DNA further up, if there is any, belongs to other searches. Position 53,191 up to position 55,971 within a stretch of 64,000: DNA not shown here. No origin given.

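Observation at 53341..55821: MurF-like ligase fused in-frame to alanine racemase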

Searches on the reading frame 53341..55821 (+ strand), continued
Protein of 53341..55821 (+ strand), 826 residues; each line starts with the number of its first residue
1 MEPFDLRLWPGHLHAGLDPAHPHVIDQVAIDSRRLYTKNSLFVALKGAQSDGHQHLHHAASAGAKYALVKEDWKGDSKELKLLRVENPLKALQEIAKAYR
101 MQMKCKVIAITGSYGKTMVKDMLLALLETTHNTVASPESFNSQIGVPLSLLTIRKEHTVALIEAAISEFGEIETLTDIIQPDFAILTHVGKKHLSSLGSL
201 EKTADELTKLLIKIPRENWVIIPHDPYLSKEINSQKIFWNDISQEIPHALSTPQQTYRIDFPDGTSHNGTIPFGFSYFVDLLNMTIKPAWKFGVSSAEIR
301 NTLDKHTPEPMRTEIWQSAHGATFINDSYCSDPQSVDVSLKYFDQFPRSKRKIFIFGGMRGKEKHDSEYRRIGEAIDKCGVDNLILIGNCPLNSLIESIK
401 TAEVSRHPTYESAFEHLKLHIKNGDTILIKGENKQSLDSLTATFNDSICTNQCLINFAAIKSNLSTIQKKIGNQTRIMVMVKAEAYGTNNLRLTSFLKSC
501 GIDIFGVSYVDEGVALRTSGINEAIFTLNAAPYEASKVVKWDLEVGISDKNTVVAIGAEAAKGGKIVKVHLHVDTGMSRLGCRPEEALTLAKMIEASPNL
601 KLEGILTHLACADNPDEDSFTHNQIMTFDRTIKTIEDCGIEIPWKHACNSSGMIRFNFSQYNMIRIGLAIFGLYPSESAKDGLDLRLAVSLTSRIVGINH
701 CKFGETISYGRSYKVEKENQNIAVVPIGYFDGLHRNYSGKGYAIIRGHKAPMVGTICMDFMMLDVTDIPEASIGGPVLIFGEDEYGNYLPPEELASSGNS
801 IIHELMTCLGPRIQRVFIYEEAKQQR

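Call 5: find_homologous_proteins(query=window:53341-55821:+, max_evalue=1e-10)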
Query window:53341-55821:+ (826 aa): 1725 proteins with E <= 1e-10 among 8000 candidates; the best 120 are listed.
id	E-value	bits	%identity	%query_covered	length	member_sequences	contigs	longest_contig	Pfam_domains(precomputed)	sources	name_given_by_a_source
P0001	0.0e+0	1903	100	100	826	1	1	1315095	PF00842.28,PF02875.27,PF08245.19,PF01168.27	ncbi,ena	-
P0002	0.0e+0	1508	79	100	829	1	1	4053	PF00842.28,PF02875.27,PF08245.19,PF01168.27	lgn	-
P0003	0.0e+0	1466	77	100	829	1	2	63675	PF00842.28,PF02875.27,PF08245.19,PF01168.27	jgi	jgi:alanine racemase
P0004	0.0e+0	1390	74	100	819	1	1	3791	PF00842.28,PF02875.27,PF08245.19,PF01168.27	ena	-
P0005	0.0e+0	1375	71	100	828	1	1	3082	PF00842.28,PF02875.27,PF08245.19,PF01168.27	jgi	jgi:alanine racemase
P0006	0.0e+0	1308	68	100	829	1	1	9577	PF00842.28,PF02875.27,PF08245.19,PF01168.27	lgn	-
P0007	0.0e+0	1122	60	100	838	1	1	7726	PF00842.28,PF02875.27,PF08245.19,PF01168.27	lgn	-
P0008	0.0e+0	1118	59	100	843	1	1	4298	PF00842.28,PF02875.27,PF08245.19,PF01168.27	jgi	jgi:Alr-MurF fusion protein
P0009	0.0e+0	1115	59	100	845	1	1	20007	PF00842.28,PF02875.27,PF08245.19,PF01225.31,PF01168.27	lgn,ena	-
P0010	0.0e+0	1110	59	100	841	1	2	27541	PF00842.28,PF02875.27,PF08245.19,PF01225.31,PF01168.27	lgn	-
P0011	0.0e+0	1108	59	99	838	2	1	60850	PF00842.28,PF02875.27,PF08245.19,PF01168.27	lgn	-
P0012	0.0e+0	1106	58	100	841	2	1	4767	PF00842.28,PF02875.27,PF08245.19,PF01168.27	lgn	-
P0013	0.0e+0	1104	59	100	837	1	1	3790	PF00842.28,PF02875.27,PF08245.19,PF01168.27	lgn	-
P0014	0.0e+0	1103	59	100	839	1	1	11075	PF00842.28,PF02875.27,PF08245.19,PF01168.27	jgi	-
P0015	0.0e+0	1099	59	100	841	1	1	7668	PF00842.28,PF02875.27,PF08245.19,PF01168.27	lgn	-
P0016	0.0e+0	1099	59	100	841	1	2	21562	PF00842.28,PF02875.27,PF08245.19,PF01168.27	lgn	-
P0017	0.0e+0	1099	58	100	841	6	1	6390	PF00842.28,PF02875.27,PF08245.19,PF01168.27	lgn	-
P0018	0.0e+0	1097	59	100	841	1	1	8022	PF00842.28,PF02875.27,PF08245.19,PF01168.27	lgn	-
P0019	0.0e+0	1097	59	100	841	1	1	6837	PF00842.28,PF02875.27,PF08245.19,PF01225.31,PF01168.27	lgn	-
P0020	0.0e+0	1096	58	100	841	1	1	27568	PF00842.28,PF02875.27,PF08245.19,PF01225.31,PF01168.27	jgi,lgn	-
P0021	0.0e+0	1094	59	100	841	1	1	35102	PF00842.28,PF02875.27,PF08245.19,PF01168.27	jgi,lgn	-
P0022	0.0e+0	1094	58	99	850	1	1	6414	PF00842.28,PF02875.27,PF08245.19,PF01168.27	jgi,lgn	-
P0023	0.0e+0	1093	58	100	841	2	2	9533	PF00842.28,PF02875.27,PF08245.19,PF01168.27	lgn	-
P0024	0.0e+0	1091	57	100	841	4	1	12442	PF00842.28,PF02875.27,PF08245.19,PF01168.27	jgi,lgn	jgi:alanine racemase/UDP-N-acetylmuramoyl-tripeptide--D-alanyl-D-alanine ligase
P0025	0.0e+0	1091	57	100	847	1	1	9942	PF00842.28,PF02875.27,PF08245.19,PF01225.31,PF01168.27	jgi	jgi:Alr-MurF fusion protein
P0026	0.0e+0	1091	57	100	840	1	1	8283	PF00842.28,PF02875.27,PF08245.19,PF01168.27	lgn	-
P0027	0.0e+0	1091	58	100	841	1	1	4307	PF00842.28,PF02875.27,PF08245.19,PF01225.31,PF01168.27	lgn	-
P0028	0.0e+0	1090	57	100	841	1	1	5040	PF00842.28,PF02875.27,PF08245.19,PF01168.27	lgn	-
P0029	0.0e+0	1089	59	100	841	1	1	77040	PF00842.28,PF02875.27,PF08245.19,PF01225.31,PF01168.27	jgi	jgi:Alr-MurF fusion protein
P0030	0.0e+0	1089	58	100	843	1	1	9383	PF00842.28,PF02875.27,PF08245.19,PF01168.27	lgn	-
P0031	0.0e+0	1089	58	100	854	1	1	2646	PF00842.28,PF02875.27,PF08245.19,PF01225.31,PF01168.27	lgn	-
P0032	0.0e+0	1088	57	100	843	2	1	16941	PF00842.28,PF02875.27,PF08245.19,PF01168.27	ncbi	-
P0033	0.0e+0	1088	58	100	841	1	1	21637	PF00842.28,PF02875.27,PF08245.19,PF01225.31,PF01168.27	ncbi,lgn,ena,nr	ncbi:MAG: Alanine racemase [Chlamydiae bacterium]|nr:Alanine racemase [Chlamydiota bacterium]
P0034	0.0e+0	1088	58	100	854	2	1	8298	PF00842.28,PF02875.27,PF08245.19,PF01225.31,PF01168.27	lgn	-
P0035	0.0e+0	1088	59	100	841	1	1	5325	PF00842.28,PF02875.27,PF08245.19,PF01168.27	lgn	-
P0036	0.0e+0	1087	59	100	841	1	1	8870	PF00842.28,PF02875.27,PF08245.19,PF01225.31,PF01168.27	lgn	-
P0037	0.0e+0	1087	57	100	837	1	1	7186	PF00842.28,PF08245.19,PF01225.31,PF01168.27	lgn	-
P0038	0.0e+0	1087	58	100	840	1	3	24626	PF00842.28,PF02875.27,PF08245.19,PF01225.31,PF01168.27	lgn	-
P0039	0.0e+0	1086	58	100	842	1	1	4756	PF00842.28,PF02875.27,PF08245.19,PF01225.31,PF01168.27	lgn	-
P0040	0.0e+0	1086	58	100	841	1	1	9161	PF00842.28,PF02875.27,PF08245.19,PF01225.31,PF01168.27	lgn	-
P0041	0.0e+0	1085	58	100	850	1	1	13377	PF00842.28,PF02875.27,PF08245.19,PF01225.31,PF01168.27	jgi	jgi:Alr-MurF fusion protein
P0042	0.0e+0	1084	58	100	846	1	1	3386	PF00842.28,PF02875.27,PF08245.19,PF01225.31,PF01168.27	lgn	-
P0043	0.0e+0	1084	58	100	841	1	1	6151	PF00842.28,PF02875.27,PF08245.19,PF01225.31,PF01168.27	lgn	-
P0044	0.0e+0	1084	58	100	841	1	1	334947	PF00842.28,PF02875.27,PF08245.19,PF01168.27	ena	-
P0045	0.0e+0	1084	58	100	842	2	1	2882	PF00842.28,PF02875.27,PF08245.19,PF01225.31,PF01168.27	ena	-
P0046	0.0e+0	1083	58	100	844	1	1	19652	PF00842.28,PF02875.27,PF08245.19,PF01225.31,PF01168.27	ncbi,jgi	-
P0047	0.0e+0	1082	57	100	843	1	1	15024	PF00842.28,PF02875.27,PF08245.19,PF01168.27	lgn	-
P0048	0.0e+0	1082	58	100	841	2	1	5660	PF00842.28,PF02875.27,PF08245.19,PF01225.31,PF01168.27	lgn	-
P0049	0.0e+0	1082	58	100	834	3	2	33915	PF00842.28,PF02875.27,PF08245.19,PF01168.27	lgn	-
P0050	0.0e+0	1082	58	100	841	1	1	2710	PF00842.28,PF02875.27,PF08245.19,PF01168.27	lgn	-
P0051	0.0e+0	1082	58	100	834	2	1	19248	PF00842.28,PF02875.27,PF08245.19,PF01168.27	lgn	-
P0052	0.0e+0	1080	58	100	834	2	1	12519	PF00842.28,PF02875.27,PF08245.19,PF01168.27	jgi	-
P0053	0.0e+0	1080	57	100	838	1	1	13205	PF00842.28,PF02875.27,PF08245.19,PF01168.27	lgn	-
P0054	0.0e+0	1079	57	100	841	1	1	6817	PF00842.28,PF02875.27,PF08245.19,PF01225.31,PF01168.27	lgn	-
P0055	0.0e+0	1079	57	100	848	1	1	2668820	PF00842.28,PF02875.27,PF08245.19,PF01225.31,PF01168.27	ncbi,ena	-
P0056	0.0e+0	1079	57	100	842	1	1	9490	PF00842.28,PF02875.27,PF08245.19,PF01168.27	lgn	-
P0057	0.0e+0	1078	58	100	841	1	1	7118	PF00842.28,PF02875.27,PF08245.19,PF01168.27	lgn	-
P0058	0.0e+0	1078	57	100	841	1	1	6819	PF00842.28,PF02875.27,PF08245.19,PF01225.31,PF01168.27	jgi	-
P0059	0.0e+0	1077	59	99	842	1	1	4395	PF00842.28,PF02875.27,PF08245.19,PF01225.31,PF01168.27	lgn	-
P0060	0.0e+0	1077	59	100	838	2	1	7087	PF00842.28,PF02875.27,PF08245.19,PF01168.27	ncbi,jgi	jgi:alanine racemase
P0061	0.0e+0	1076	57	100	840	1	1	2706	PF00842.28,PF02875.27,PF08245.19,PF01225.31,PF01168.27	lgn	-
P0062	0.0e+0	1076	57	100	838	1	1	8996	PF00842.28,PF02875.27,PF08245.19,PF01168.27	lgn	-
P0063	0.0e+0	1076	56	99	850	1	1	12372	PF00842.28,PF02875.27,PF08245.19,PF01168.27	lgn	-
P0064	0.0e+0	1076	58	100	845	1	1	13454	PF00842.28,PF02875.27,PF08245.19,PF01168.27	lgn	-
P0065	0.0e+0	1076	57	100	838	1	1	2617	PF00842.28,PF02875.27,PF08245.19,PF01168.27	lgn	-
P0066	0.0e+0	1076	58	100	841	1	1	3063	PF00842.28,PF02875.27,PF08245.19,PF01225.31,PF01168.27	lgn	-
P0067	0.0e+0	1075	57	100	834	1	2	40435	PF00842.28,PF02875.27,PF08245.19,PF01168.27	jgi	jgi:Alr-MurF fusion protein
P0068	0.0e+0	1075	57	100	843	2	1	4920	PF00842.28,PF02875.27,PF08245.19,PF01225.31,PF01168.27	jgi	jgi:Alr-MurF fusion protein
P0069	0.0e+0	1074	58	100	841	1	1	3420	PF00842.28,PF02875.27,PF08245.19,PF01225.31,PF01168.27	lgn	-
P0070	0.0e+0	1074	57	100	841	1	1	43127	PF00842.28,PF02875.27,PF08245.19,PF01225.31,PF01168.27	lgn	-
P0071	0.0e+0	1073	58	100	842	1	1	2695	PF00842.28,PF02875.27,PF08245.19,PF01168.27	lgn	-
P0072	0.0e+0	1073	58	100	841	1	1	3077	PF00842.28,PF02875.27,PF08245.19,PF01168.27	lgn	-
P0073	0.0e+0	1073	58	100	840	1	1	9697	PF00842.28,PF02875.27,PF08245.19,PF01168.27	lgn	-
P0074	0.0e+0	1073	57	100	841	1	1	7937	PF00842.28,PF02875.27,PF08245.19,PF01168.27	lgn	-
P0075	0.0e+0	1072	58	100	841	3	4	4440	PF00842.28,PF02875.27,PF08245.19,PF01225.31,PF01168.27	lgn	-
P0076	0.0e+0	1072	57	100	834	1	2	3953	PF00842.28,PF02875.27,PF08245.19,PF01225.31,PF01168.27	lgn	-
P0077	0.0e+0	1072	57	100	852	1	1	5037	PF00842.28,PF02875.27,PF08245.19,PF01168.27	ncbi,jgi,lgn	-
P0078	0.0e+0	1072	57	100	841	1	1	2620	PF00842.28,PF02875.27,PF08245.19,PF01225.31,PF01168.27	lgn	-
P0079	0.0e+0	1071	57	100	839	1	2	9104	PF00842.28,PF02875.27,PF08245.19,PF01225.31,PF01168.27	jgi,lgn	jgi:alanine racemase/UDP-N-acetylmuramoyl-tripeptide--D-alanyl-D-alanine ligase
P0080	0.0e+0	1071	57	100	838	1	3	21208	PF00842.28,PF02875.27,PF08245.19,PF01225.31,PF01168.27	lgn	-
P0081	0.0e+0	1069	57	100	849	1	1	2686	PF00842.28,PF02875.27,PF08245.19,PF01225.31,PF01168.27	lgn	-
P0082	0.0e+0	1069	56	100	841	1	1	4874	PF00842.28,PF02875.27,PF08245.19,PF01225.31,PF01168.27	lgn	-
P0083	0.0e+0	1069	58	100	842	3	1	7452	PF00842.28,PF02875.27,PF08245.19,PF01225.31,PF01168.27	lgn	-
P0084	0.0e+0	1069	56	100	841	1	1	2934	PF00842.28,PF02875.27,PF08245.19,PF01225.31,PF01168.27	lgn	-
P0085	0.0e+0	1069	56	100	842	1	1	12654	PF00842.28,PF02875.27,PF08245.19,PF01225.31,PF01168.27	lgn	-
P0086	0.0e+0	1068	57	100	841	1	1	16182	PF00842.28,PF02875.27,PF08245.19,PF01168.27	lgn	-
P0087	0.0e+0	1068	57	100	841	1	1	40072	PF00842.28,PF02875.27,PF08245.19,PF01168.27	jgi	jgi:alanine racemase/UDP-N-acetylmuramoyl-tripeptide--D-alanyl-D-alanine ligase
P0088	0.0e+0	1068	58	100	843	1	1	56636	PF00842.28,PF02875.27,PF08245.19,PF01168.27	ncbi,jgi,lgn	-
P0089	0.0e+0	1068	57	100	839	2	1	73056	PF00842.28,PF02875.27,PF08245.19,PF01225.31,PF01168.27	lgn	-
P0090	0.0e+0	1068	57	100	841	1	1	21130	PF00842.28,PF02875.27,PF08245.19,PF01168.27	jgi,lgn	-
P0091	0.0e+0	1067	57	100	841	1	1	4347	PF00842.28,PF02875.27,PF08245.19,PF01168.27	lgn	-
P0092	0.0e+0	1067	57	100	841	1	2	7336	PF00842.28,PF02875.27,PF08245.19,PF01168.27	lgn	-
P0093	0.0e+0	1067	57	100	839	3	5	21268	PF00842.28,PF02875.27,PF08245.19,PF01168.27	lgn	-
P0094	0.0e+0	1067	58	100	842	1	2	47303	PF00842.28,PF02875.27,PF08245.19,PF01225.31,PF01168.27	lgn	-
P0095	0.0e+0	1066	56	100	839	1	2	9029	PF00842.28,PF02875.27,PF08245.19,PF01225.31,PF01168.27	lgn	-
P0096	0.0e+0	1065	56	100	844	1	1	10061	PF00842.28,PF02875.27,PF08245.19,PF01225.31,PF01168.27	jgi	jgi:Alr-MurF fusion protein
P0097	0.0e+0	1064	57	100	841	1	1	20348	PF00842.28,PF02875.27,PF08245.19,PF01225.31,PF01168.27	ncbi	-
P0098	0.0e+0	1064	56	100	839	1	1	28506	PF00842.28,PF02875.27,PF08245.19,PF01225.31,PF01168.27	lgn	-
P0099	0.0e+0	1063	56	100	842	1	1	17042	PF00842.28,PF02875.27,PF08245.19,PF01225.31,PF01168.27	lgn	-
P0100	0.0e+0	1063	57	100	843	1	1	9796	PF00842.28,PF02875.27,PF08245.19,PF01225.31,PF01168.27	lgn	-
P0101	0.0e+0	1062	57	100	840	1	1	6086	PF00842.28,PF02875.27,PF08245.19,PF01168.27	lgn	-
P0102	0.0e+0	1062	57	100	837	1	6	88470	PF00842.28,PF02875.27,PF08245.19,PF01225.31,PF01168.27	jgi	jgi:Alr-MurF fusion protein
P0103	0.0e+0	1061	57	100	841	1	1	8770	PF00842.28,PF02875.27,PF08245.19,PF01168.27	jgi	jgi:alanine racemase/UDP-N-acetylmuramoyl-tripeptide--D-alanyl-D-alanine ligase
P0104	0.0e+0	1061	57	100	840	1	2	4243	PF00842.28,PF02875.27,PF08245.19,PF01168.27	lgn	-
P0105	0.0e+0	1061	57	100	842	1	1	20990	PF00842.28,PF02875.27,PF08245.19,PF01225.31,PF01168.27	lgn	-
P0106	0.0e+0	1060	57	100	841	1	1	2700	PF00842.28,PF02875.27,PF08245.19,PF01168.27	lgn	-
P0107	0.0e+0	1060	57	100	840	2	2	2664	PF00842.28,PF02875.27,PF08245.19,PF01225.31,PF01168.27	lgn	-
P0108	0.0e+0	1059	57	100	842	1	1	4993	PF00842.28,PF02875.27,PF08245.19,PF01225.31,PF01168.27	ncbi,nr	ncbi:MAG: bifunctional UDP-N-acetylmuramoyl-tripeptide:D-alanyl-D-alanine ligase/alanine racemase [P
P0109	0.0e+0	1058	58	99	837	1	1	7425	PF00842.28,PF02875.27,PF08245.19,PF01168.27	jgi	-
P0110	0.0e+0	1058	56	100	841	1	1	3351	PF00842.28,PF02875.27,PF08245.19,PF01225.31,PF01168.27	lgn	-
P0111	0.0e+0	1058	56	100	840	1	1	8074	PF00842.28,PF02875.27,PF08245.19,PF01225.31,PF01168.27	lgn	-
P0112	0.0e+0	1058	56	100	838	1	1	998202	PF00842.28,PF02875.27,PF08245.19,PF01168.27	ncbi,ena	-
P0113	0.0e+0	1058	56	100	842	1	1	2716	PF00842.28,PF02875.27,PF08245.19,PF01225.31,PF01168.27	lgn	-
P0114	0.0e+0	1058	55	100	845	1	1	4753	PF00842.28,PF02875.27,PF08245.19,PF01225.31,PF01168.27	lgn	-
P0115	0.0e+0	1057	55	100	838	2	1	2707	PF00842.28,PF02875.27,PF08245.19,PF01225.31,PF01168.27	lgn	-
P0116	0.0e+0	1057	57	100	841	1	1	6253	PF00842.28,PF02875.27,PF08245.19,PF01225.31,PF01168.27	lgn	-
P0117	0.0e+0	1056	57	100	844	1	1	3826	PF00842.28,PF02875.27,PF08245.19,PF01168.27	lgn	-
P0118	0.0e+0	1056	57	100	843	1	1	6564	PF00842.28,PF02875.27,PF08245.19,PF01225.31,PF01168.27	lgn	-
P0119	0.0e+0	1056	56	100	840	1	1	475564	PF00842.28,PF02875.27,PF08245.19,PF01225.31,PF01168.27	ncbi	-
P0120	0.0e+0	1056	57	99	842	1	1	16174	PF00842.28,PF02875.27,PF08245.19,PF01225.31,PF01168.27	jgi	jgi:alanine racemase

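Call 6: search_solved_structures(query=window:53341-55821:+, max_evalue=0.00001, show_alignments=0)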
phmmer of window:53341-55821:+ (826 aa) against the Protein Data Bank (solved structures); distinct sequences matched with E-value up to 0.00001: 57.
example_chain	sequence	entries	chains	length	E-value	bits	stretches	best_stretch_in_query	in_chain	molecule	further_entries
4ecl_A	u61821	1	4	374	4.7e-62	213.3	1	455-814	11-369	Serine racemase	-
4y2w_A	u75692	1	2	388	4.9e-60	206.6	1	455-822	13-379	Alanine racemase 1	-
5yyc_A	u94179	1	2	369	9.8e-58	199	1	452-794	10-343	Alanine racemase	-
8zpe_A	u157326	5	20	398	5.5e-56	193.2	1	455-819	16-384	Alanine racemase 2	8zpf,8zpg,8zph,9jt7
5irp_A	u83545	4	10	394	5.7e-56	193.1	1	455-819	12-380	Alanine racemase 2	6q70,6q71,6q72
4luy_A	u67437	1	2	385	2.5e-47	164.6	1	455-819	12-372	Alanine racemase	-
4lus_A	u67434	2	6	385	3.4e-47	164.1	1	455-819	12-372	Alanine racemase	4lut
13ld_A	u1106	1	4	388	5.7e-47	163.4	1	455-819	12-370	Alanine racemase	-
1l6f_A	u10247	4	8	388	7.9e-47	162.9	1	455-819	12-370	alanine racemase | PROTEIN (ALANINE RACEMASE)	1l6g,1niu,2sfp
1bd0_A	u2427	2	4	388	7.9e-47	162.9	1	455-819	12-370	ALANINE RACEMASE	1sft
1epv_A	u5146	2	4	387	8.6e-47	162.8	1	455-819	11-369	ALANINE RACEMASE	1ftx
2vd8_A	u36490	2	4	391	1.9e-46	161.6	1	455-819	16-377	ALANINE RACEMASE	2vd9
3ha1_A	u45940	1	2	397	2e-46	161.6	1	455-819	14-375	Alanine racemase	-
1xqk_A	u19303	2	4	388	2.8e-46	161.1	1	455-819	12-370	Alanine racemase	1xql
1vfh_A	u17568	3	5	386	9.6e-43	149.4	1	455-818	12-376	alanine racemase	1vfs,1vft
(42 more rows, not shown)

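Call 7: find_encoding_contigs(protein=P0001, flank=3000, max_places=3)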
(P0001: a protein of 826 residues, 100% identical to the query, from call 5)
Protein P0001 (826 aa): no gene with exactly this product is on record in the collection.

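Call 11: list_cluster_members(proteins=[P0001, P0055, P0112, P0033])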
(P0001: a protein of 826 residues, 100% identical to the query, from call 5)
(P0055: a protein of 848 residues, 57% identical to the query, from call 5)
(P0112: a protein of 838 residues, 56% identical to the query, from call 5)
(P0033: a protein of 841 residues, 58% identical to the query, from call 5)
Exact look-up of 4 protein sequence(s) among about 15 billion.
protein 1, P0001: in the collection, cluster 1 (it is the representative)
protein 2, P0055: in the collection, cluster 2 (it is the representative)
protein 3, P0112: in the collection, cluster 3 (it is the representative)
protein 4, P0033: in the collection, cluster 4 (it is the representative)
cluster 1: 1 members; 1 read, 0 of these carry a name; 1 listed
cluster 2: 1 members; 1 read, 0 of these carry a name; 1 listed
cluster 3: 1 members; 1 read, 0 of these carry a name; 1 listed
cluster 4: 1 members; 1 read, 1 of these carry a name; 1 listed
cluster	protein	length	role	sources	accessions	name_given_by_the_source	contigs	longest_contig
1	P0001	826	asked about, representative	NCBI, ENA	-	-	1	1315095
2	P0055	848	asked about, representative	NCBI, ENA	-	-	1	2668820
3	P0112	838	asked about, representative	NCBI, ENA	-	-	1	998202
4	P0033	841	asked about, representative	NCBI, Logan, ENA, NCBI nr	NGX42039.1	MAG: Alanine racemase [Chlamydiae bacterium] | Alanine racemase [Chlamydiota bacterium]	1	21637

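Call 13: find_related_loci(query=window:53341-55821:+, collection=genome_contigs, flank=10000)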
Query window:53341-55821:+ (826 aa) in genome_contigs; peptide patterns used: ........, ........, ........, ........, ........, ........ (x = any residue, [..] = any of these).
25 stretches matched a pattern; 7 encode a relative of the query (tblastn E <= 1e-3); 7 distinct loci.
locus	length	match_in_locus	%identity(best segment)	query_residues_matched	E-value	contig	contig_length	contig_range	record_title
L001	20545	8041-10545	49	3-821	0e+0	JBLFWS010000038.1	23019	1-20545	MAG: Chlamydiales bacterium isolate 3300053785_128 Ga0535658_0004716, whole genome shotgun sequence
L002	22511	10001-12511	48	1-823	0e+0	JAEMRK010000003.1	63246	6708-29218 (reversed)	MAG: Parachlamydiales bacterium isolate SupBloom_Metag_083 NODE_193_length_63246_cov_14.384200, whole genome shotgun seq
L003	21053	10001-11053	46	464-818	9e-101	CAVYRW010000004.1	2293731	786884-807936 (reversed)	MAG: Waddliaceae bacterium isolate MFD05684.bin.1.376 genome assembly, contig: contig_5658, whole genome shotgun sequenc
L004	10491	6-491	85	665-826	5e-85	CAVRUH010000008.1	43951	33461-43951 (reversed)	MAG: Waddliaceae bacterium isolate MFD02248.bin.2.105 genome assembly, contig: contig_55153, whole genome shotgun sequen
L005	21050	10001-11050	41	455-817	5e-78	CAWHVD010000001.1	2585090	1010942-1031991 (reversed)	MAG: uncultured Chlamydiales bacterium isolate MFD02416.bin.1.76 genome assembly, contig: contig_27032, whole genome sho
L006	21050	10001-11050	41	455-817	2e-76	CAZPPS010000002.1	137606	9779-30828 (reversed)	MAG TPA_asm: uncultured bacterium isolate SRP262948_co1_220 genome assembly, contig: NODE_117_length_137606_cov_7.309478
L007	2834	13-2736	30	20-820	1e-62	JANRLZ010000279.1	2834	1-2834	MAG: Saprospiraceae bacterium isolate bins.310 k141_2985244, whole genome shotgun sequence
